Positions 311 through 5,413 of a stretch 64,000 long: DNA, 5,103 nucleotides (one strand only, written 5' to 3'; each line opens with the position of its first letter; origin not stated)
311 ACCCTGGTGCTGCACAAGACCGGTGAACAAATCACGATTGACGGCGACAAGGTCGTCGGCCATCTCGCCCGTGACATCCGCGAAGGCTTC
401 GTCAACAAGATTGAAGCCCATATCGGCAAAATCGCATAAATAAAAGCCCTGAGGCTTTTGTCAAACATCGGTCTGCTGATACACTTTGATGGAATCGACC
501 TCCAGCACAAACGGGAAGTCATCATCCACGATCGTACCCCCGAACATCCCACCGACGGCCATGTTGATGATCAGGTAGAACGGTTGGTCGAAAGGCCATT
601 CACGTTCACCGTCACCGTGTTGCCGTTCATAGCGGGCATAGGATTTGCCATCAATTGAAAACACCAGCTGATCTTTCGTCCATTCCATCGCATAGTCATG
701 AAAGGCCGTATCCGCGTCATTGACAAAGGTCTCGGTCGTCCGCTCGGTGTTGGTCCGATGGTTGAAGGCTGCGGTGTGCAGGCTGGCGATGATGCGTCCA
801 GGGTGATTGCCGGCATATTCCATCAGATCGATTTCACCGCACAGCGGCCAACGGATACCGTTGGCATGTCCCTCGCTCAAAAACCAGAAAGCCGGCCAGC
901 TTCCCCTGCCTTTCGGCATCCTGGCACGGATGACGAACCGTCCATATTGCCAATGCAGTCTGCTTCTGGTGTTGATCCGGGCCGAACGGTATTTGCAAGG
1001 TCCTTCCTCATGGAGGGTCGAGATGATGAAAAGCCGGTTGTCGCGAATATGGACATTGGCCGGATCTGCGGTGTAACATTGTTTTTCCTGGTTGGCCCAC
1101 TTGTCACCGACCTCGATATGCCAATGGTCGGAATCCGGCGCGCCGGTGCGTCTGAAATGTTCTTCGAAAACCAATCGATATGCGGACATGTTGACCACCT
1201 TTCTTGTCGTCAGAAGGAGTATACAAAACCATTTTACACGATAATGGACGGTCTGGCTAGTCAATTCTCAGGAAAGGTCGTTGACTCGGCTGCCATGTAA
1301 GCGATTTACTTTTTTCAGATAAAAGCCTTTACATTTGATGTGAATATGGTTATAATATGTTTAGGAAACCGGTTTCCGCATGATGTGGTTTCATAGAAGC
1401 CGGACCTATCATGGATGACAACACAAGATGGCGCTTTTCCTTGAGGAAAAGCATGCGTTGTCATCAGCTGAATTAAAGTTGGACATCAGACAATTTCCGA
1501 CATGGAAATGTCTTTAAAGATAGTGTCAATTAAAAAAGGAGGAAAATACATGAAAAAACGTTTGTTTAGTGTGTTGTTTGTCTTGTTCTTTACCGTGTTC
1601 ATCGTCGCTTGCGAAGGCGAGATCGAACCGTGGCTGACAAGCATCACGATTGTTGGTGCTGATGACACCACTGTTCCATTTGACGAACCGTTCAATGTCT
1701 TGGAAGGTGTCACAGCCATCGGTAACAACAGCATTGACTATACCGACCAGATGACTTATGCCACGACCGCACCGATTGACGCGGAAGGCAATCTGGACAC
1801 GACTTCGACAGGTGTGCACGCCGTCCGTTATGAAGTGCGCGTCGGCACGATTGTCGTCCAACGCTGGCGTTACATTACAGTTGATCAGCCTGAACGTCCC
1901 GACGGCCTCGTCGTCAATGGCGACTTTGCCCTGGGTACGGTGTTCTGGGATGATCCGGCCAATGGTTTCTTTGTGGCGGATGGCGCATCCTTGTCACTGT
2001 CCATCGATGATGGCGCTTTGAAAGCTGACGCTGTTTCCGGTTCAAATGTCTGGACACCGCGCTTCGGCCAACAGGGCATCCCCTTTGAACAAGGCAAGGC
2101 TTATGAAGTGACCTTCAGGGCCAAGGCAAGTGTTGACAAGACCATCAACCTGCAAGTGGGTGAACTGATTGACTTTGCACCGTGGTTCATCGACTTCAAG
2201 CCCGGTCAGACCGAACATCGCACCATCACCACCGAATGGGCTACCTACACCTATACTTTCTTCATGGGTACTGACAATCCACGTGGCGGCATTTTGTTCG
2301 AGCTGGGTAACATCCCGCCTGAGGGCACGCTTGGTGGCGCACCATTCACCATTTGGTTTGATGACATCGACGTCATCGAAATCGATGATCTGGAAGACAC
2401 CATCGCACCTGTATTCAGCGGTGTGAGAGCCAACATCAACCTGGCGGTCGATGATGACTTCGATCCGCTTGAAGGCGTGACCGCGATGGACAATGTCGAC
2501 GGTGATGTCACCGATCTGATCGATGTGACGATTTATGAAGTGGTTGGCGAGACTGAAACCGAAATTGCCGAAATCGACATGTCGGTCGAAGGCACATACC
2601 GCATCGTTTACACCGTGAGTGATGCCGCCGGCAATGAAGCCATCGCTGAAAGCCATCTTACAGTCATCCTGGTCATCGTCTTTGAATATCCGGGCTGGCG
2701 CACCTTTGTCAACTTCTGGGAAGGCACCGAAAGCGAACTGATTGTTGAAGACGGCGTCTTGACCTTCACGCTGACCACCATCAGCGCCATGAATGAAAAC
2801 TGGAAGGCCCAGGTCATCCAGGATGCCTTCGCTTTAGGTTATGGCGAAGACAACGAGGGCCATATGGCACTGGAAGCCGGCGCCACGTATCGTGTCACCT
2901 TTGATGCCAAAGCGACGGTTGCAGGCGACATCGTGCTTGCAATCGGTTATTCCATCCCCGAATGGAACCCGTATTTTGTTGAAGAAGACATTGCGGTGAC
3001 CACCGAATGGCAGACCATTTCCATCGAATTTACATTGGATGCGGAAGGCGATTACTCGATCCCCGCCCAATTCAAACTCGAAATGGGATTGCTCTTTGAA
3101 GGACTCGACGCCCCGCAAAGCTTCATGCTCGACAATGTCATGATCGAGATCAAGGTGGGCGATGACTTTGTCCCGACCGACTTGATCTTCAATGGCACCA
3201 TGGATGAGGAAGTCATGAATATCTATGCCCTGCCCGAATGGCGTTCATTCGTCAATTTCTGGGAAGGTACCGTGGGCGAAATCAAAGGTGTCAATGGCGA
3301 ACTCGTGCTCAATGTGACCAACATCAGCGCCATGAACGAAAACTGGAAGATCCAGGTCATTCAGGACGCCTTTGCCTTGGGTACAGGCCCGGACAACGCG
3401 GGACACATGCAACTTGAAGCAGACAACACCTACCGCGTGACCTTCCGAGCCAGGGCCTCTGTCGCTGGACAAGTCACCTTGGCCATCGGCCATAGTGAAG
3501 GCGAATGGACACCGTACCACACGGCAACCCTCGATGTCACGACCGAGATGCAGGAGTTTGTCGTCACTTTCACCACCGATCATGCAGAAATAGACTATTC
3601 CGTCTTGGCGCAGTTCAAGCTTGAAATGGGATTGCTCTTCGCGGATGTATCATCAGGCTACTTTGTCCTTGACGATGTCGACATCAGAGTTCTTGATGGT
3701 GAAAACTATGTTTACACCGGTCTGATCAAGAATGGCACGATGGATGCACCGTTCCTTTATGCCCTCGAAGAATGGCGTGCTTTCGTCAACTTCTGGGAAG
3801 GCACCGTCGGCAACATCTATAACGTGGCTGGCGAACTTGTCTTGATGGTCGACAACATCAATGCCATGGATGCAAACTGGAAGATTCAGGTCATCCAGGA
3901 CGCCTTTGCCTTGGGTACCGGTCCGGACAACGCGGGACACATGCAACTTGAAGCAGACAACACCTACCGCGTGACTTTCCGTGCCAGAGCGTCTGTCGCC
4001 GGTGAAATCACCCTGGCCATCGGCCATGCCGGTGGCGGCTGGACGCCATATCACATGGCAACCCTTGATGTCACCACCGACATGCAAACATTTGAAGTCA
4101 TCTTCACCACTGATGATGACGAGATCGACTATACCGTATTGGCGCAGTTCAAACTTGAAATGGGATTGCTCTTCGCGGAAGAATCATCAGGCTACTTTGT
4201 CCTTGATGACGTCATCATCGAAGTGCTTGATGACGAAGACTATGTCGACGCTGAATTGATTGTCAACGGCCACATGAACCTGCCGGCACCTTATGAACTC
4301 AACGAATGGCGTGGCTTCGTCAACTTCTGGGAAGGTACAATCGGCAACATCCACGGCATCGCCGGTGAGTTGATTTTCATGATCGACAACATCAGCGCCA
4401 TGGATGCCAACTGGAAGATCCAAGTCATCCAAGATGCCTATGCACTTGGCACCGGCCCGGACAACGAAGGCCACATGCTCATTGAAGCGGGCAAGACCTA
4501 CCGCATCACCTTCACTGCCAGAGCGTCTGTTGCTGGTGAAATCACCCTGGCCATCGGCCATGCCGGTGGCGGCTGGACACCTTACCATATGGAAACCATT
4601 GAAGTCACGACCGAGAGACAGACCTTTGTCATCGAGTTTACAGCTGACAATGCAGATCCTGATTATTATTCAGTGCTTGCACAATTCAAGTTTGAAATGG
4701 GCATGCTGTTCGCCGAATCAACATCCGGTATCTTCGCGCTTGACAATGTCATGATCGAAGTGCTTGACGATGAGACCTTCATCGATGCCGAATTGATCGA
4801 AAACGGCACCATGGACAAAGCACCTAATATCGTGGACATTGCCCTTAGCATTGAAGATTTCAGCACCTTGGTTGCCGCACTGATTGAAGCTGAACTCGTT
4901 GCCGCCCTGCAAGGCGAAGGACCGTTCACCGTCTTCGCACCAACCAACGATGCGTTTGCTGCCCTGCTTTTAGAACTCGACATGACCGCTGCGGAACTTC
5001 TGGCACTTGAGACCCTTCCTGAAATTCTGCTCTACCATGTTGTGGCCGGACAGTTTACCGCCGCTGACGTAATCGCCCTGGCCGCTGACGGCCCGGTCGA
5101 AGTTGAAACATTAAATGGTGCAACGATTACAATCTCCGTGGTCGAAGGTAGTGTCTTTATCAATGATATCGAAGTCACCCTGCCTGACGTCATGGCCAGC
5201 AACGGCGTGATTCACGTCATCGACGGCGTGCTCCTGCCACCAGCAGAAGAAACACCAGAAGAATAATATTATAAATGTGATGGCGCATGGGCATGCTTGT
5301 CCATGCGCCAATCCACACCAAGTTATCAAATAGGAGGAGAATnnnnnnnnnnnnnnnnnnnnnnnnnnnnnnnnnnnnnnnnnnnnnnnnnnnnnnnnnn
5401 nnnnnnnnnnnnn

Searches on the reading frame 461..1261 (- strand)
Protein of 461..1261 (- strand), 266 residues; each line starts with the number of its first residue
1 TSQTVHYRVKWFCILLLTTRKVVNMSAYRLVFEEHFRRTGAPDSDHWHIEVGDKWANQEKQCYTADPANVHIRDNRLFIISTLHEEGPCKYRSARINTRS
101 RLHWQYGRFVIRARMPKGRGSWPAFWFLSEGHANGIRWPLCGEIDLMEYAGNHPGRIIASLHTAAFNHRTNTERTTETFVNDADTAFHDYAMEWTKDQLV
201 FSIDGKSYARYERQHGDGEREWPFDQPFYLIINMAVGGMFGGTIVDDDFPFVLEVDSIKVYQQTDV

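Call 4: search_protein_families(library=pfam, proteins=[window:461-1261:-], max_evalue=0.01)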
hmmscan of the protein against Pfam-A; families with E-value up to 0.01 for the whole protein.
window:461-1261:- (266 aa): 2 families
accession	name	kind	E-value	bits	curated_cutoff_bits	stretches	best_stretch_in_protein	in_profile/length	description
PF00722.28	Glyco_hydro_16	-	1e-22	80.9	22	1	85-237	28-159/175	Glycosyl hydrolases family 16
PF03935.22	SKN1_KRE6_Sbg1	-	1e-07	31.2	30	1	19-128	108-222/501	Beta-glucan synthesis-associated protein SKN1/KRE6/Sbg1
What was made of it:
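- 461..1264 (-): GH16 glycoside hydrolase, divergently oriented (locus periphery). Pfam Glyco_hydro_16, E=1e-22 (call 4).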

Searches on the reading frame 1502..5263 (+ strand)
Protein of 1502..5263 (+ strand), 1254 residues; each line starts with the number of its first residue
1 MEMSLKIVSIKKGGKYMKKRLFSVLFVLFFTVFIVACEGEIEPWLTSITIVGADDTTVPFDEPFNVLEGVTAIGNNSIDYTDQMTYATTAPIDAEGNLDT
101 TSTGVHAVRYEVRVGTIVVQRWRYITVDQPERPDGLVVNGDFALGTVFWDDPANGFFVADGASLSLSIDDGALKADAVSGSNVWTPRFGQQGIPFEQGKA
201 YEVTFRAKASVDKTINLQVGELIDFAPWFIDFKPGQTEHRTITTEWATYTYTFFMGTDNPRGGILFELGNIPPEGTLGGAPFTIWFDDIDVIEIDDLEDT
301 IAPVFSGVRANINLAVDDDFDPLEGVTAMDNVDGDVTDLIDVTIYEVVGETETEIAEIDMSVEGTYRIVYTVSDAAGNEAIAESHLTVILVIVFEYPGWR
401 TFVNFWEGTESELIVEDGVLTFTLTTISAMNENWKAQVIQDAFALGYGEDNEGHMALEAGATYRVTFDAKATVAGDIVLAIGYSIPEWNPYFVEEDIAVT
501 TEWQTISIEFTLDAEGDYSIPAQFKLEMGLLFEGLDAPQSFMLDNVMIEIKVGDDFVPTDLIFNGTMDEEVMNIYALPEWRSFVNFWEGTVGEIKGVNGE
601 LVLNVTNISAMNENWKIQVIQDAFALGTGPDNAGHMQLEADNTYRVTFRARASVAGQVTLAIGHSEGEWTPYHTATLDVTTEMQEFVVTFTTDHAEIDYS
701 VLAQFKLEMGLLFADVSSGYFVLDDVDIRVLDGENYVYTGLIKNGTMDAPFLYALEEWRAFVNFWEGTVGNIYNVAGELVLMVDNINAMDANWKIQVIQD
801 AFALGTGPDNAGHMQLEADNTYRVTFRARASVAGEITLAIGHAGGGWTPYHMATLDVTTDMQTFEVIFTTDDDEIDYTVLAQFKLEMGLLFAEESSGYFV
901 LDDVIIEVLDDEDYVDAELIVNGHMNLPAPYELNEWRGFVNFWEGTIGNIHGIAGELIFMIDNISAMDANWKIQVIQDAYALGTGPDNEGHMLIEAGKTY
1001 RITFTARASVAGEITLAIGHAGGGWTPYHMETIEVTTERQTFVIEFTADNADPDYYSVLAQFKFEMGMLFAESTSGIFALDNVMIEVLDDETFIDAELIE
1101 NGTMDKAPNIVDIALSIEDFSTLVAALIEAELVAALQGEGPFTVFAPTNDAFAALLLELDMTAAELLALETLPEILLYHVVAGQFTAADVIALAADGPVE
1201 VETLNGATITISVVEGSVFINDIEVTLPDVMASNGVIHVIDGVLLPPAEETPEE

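Call 4: search_protein_families(library=pfam, proteins=[window:1502-5263:+], max_evalue=0.01)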
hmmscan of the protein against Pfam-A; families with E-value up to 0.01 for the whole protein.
window:1502-5263:+ (1254 aa): 5 families
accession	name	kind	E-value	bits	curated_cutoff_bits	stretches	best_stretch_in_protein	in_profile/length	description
PF02018.23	CBM_4_9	-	7.9e-35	120.6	25.9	5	136-269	3-132/136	Carbohydrate binding domain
PF02469.27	Fasciclin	-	7.7e-31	107.3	22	1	1119-1246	2-123/123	Fasciclin domain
PF16403.11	Bact_surface_Ig-like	-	1.9e-08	34.7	27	1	311-383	8-66/71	Bacterial surface protein, Ig-like domain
PF17974.7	GalBD_like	-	2.9e-08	34.4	26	0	636-682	100-146/190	Galactose-binding domain-like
PF25274.1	MJ0548_C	-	0.0003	21.4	27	0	766-797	26-54/97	Connectase MJ0548-like, C-terminal domain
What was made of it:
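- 1502..5266 (+): 1254-aa surface protein with 5 CBM_4_9 domains, an Ig-like domain and a C-terminal fasciclin domain; a candidate polymer-binding surface protein. Pfam (call 4).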
